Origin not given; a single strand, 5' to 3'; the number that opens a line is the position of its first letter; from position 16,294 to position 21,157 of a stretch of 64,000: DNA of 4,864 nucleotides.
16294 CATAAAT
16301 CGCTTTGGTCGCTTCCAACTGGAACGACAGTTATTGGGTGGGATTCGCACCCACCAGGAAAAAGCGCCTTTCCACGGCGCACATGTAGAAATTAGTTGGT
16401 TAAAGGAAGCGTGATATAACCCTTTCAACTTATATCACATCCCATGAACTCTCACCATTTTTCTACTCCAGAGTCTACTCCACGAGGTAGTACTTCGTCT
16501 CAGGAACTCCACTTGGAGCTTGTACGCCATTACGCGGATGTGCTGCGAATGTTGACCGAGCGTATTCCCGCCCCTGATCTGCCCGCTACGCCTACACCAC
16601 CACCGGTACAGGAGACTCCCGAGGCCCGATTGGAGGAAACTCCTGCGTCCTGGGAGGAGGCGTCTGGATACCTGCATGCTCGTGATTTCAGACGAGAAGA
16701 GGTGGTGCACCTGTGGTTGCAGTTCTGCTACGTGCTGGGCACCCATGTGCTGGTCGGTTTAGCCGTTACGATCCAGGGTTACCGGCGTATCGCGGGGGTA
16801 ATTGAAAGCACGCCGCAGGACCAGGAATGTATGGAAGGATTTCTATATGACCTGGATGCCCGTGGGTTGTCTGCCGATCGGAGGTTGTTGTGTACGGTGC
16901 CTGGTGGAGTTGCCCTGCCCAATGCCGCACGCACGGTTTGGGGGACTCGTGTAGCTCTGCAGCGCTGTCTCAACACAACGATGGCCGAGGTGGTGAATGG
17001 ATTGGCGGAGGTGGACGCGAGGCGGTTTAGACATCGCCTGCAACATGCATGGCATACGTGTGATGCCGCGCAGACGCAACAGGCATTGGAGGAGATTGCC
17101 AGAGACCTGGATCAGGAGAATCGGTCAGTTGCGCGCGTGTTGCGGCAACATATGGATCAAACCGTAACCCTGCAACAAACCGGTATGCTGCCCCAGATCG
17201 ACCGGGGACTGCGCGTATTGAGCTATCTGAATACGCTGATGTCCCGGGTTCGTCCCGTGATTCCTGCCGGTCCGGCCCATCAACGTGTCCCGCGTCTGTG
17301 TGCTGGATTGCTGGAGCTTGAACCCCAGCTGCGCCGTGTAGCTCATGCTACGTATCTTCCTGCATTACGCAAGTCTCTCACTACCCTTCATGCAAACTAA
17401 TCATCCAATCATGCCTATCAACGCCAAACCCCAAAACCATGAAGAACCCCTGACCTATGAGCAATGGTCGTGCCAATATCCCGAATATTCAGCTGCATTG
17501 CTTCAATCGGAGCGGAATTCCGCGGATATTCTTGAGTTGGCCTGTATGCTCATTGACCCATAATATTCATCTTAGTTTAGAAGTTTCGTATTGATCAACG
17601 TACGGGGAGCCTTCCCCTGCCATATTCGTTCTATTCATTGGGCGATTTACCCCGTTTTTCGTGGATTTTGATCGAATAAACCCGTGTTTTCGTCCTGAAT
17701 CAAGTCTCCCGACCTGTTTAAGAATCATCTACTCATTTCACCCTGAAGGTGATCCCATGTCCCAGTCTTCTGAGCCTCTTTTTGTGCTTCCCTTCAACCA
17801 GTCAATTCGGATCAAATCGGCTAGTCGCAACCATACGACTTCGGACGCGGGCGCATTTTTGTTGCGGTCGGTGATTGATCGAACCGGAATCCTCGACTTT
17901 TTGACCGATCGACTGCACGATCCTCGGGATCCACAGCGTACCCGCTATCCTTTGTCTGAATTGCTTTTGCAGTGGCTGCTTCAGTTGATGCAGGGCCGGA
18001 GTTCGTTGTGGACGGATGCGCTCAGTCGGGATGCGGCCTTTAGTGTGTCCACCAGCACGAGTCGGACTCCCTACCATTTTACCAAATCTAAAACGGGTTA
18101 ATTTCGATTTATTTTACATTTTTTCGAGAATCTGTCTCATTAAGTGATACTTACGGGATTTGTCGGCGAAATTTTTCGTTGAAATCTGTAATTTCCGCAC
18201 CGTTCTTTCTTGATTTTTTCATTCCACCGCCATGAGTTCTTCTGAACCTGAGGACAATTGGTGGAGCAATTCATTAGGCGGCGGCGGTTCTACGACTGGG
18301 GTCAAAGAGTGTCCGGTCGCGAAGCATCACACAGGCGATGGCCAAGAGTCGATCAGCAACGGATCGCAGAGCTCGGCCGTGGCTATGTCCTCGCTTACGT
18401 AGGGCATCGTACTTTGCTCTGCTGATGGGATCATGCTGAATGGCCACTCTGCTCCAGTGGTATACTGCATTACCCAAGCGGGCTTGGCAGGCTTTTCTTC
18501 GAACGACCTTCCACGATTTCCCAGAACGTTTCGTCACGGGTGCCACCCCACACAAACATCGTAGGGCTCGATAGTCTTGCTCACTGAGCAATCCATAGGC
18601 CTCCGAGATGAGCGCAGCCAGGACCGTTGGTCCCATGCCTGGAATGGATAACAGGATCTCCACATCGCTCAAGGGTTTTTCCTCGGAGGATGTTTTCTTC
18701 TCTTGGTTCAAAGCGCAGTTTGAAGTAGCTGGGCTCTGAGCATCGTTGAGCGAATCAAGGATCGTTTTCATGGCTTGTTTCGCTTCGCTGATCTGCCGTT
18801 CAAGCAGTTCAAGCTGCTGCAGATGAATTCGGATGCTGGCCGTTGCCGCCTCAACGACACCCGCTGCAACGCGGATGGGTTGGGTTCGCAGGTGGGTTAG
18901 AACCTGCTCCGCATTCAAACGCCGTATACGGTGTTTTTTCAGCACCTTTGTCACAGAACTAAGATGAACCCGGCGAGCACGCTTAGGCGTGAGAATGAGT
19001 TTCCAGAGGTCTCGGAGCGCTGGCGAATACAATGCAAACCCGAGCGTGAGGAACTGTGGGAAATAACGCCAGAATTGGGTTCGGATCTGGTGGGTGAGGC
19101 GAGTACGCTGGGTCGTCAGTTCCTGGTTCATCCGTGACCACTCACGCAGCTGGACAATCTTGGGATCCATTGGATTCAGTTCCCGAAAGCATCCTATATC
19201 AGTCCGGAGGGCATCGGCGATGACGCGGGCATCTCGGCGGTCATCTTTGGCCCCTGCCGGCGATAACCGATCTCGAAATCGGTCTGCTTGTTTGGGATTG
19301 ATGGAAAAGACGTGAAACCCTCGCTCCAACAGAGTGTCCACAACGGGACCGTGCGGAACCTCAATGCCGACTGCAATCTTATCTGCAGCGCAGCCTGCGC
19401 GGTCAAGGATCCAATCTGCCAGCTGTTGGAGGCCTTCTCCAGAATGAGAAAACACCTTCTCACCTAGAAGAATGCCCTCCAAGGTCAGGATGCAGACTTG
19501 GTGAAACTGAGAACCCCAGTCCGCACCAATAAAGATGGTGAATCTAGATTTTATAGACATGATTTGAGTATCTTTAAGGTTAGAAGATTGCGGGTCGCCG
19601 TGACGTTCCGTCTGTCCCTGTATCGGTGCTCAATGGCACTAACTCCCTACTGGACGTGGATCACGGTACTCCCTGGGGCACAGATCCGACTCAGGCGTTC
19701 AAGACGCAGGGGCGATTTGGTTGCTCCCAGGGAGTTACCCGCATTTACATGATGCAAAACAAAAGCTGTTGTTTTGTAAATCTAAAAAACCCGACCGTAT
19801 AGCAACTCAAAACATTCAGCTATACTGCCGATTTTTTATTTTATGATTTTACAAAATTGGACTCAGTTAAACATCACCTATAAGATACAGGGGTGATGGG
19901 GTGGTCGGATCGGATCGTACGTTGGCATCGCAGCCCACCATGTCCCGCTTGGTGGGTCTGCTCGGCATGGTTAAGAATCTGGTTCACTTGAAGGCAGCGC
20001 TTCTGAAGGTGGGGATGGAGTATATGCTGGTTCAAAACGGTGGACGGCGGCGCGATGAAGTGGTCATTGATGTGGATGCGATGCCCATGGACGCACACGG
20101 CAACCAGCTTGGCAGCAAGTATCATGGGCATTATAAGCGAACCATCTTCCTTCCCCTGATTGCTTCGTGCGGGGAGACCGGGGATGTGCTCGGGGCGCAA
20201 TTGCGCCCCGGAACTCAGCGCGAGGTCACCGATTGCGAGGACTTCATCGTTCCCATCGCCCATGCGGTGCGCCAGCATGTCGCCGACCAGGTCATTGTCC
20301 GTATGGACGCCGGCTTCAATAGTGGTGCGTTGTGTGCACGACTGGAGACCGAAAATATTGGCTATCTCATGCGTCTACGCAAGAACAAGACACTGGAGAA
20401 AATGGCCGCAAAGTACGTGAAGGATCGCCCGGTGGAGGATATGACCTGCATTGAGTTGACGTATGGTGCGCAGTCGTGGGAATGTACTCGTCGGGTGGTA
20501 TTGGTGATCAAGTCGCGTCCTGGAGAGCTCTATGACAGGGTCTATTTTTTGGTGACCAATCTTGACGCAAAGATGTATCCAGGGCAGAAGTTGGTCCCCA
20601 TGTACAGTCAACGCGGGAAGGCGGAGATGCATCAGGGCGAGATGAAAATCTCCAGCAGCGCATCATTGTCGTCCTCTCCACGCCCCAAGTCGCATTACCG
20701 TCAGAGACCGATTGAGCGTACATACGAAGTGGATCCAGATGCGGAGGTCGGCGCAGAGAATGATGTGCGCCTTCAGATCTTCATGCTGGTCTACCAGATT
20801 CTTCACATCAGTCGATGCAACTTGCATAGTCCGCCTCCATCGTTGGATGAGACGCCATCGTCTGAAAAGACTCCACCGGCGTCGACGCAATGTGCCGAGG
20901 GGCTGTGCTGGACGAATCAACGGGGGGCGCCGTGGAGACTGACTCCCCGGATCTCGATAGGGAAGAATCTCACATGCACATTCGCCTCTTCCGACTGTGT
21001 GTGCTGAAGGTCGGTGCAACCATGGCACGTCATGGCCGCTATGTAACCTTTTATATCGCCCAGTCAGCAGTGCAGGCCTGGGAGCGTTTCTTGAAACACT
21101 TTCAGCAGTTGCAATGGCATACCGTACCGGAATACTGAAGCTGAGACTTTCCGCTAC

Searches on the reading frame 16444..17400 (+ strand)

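Call 66: search_protein_families(library=pfam, proteins=[window:16444-17400:+], max_evalue=0.001)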
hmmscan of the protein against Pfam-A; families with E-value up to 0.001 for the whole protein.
window:16444-17400:+ (318 aa): 1 family
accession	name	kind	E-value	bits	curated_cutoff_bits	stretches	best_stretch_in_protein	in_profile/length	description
PF00872.24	Transposase_mut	-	7.5e-10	38.7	21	1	97-244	178-322/379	Transposase, Mutator family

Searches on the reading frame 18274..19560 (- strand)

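Call 66: search_protein_families(library=pfam, proteins=[window:18274-19560:-], max_evalue=0.001)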
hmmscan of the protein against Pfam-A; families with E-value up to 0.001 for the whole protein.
window:18274-19560:- (428 aa): 2 families
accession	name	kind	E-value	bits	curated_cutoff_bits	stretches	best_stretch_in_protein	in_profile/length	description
PF01548.23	DEDD_Tnp_IS110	-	6.8e-32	110.8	29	1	11-168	1-155/155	Transposase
PF02371.22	Transposase_20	-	1.6e-13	51.3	21.3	1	301-384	2-86/87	Transposase IS116/IS110/IS902 family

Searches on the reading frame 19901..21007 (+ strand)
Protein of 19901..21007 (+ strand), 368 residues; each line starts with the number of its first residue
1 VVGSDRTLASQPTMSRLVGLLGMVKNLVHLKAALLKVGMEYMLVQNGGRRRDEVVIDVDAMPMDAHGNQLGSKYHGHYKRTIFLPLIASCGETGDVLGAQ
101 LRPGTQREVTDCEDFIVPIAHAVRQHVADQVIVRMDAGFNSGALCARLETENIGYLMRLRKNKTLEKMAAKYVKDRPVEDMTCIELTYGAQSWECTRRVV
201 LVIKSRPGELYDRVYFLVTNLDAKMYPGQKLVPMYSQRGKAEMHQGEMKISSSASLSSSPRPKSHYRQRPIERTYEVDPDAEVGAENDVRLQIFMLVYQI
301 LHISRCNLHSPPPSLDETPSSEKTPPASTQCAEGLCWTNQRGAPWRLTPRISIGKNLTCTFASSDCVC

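Call 71: search_protein_families(library=pfam, proteins=[window:19901-21007:+], max_evalue=0.0001)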
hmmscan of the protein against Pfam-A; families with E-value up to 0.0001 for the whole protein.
window:19901-21007:+ (368 aa): 2 families
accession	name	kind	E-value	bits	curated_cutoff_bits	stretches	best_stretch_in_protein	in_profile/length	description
PF13701.12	DDE_Tnp_1_4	-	6.6e-44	150.3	34.7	1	2-249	91-340/435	Transposase DDE domain group 1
PF01609.27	DDE_Tnp_1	-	4.8e-14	53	23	1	52-249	3-171/200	Transposase DDE domain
